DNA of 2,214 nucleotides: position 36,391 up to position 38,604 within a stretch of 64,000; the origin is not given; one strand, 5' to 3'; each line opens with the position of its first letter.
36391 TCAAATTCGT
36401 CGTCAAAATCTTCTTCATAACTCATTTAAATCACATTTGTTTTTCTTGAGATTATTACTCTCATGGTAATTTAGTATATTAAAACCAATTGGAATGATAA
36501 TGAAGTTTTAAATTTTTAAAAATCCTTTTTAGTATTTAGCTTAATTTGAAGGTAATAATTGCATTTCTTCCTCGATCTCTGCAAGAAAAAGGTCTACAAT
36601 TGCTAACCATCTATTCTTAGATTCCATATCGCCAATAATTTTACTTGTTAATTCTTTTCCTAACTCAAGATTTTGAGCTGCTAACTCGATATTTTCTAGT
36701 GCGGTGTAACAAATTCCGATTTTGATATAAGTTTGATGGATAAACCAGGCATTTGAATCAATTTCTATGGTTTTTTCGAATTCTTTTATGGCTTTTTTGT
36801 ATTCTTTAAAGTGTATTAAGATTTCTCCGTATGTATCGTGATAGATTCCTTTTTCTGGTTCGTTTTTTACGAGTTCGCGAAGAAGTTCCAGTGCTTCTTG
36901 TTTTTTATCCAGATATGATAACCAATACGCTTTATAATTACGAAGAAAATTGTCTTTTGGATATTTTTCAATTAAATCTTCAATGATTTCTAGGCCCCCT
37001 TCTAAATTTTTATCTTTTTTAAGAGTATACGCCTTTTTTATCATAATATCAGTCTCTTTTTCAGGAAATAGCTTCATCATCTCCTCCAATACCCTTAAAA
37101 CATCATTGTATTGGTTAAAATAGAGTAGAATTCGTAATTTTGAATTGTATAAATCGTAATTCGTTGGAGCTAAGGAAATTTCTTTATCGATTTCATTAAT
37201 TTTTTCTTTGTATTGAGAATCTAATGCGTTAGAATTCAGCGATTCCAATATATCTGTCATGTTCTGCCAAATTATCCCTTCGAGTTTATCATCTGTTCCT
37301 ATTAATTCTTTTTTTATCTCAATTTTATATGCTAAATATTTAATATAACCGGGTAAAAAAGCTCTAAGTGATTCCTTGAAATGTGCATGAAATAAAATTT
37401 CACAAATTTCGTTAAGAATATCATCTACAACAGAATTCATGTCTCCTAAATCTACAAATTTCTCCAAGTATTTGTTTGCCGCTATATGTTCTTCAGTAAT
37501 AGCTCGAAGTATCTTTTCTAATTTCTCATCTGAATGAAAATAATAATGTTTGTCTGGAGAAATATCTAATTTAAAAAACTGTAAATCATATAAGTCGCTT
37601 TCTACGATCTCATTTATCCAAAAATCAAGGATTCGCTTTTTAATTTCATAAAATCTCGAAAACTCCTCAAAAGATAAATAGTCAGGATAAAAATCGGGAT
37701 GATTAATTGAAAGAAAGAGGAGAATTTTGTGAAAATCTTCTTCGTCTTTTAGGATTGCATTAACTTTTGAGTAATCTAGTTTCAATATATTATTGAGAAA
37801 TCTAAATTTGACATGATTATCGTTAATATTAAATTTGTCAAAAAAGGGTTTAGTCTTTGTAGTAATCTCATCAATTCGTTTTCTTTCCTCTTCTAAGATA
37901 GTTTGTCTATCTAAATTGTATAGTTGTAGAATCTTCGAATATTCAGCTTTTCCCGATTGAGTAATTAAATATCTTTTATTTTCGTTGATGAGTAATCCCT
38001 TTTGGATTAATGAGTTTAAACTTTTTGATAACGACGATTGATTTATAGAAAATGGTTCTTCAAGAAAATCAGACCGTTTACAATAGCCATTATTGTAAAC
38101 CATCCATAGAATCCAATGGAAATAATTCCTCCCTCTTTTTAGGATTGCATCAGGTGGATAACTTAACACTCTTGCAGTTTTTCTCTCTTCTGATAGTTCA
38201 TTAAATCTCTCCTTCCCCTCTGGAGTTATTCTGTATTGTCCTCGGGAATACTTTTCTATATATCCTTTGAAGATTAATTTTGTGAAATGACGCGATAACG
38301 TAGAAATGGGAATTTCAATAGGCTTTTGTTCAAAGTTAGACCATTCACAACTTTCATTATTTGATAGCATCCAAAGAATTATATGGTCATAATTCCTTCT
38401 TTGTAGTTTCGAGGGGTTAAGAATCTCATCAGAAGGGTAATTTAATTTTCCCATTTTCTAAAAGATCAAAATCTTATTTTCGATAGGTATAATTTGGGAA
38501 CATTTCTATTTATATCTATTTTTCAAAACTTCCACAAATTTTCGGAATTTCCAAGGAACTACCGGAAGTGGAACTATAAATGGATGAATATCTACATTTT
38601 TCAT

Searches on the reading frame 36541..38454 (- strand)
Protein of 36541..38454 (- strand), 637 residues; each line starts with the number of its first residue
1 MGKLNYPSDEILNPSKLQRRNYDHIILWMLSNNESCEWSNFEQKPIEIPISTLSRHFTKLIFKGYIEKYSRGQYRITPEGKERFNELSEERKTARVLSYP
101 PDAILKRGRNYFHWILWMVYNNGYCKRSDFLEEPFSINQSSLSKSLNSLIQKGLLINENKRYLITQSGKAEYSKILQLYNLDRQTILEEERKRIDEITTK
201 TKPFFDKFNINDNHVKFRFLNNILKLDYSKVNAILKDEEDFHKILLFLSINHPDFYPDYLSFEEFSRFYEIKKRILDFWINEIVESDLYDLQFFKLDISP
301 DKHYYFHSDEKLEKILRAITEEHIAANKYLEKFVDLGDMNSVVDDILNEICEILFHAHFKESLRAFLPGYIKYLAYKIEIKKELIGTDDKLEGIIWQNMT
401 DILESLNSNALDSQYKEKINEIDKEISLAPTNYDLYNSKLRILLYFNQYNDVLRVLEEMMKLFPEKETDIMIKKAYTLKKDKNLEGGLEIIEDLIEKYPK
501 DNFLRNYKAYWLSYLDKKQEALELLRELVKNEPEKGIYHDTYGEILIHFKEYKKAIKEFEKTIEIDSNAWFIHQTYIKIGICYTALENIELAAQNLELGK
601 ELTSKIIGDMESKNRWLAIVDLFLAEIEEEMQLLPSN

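Call 45: search_protein_families(library=pfam, proteins=[window:36541-38454:-], max_evalue=0.00001)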
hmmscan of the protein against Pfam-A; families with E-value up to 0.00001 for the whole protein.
window:36541-38454:- (637 aa): 3 families
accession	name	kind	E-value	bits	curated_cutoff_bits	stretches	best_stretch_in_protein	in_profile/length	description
PF14947.12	HTH_45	-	8.7e-07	29.3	25.5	0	138-177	32-71/77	Winged helix-turn-helix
PF13428.12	TPR_14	-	1.5e-06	28.7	23.5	0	474-509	7-42/44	Tetratricopeptide repeat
PF13601.12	HTH_34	-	2.7e-06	27.9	27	0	26-89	5-74/80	Winged helix DNA-binding domain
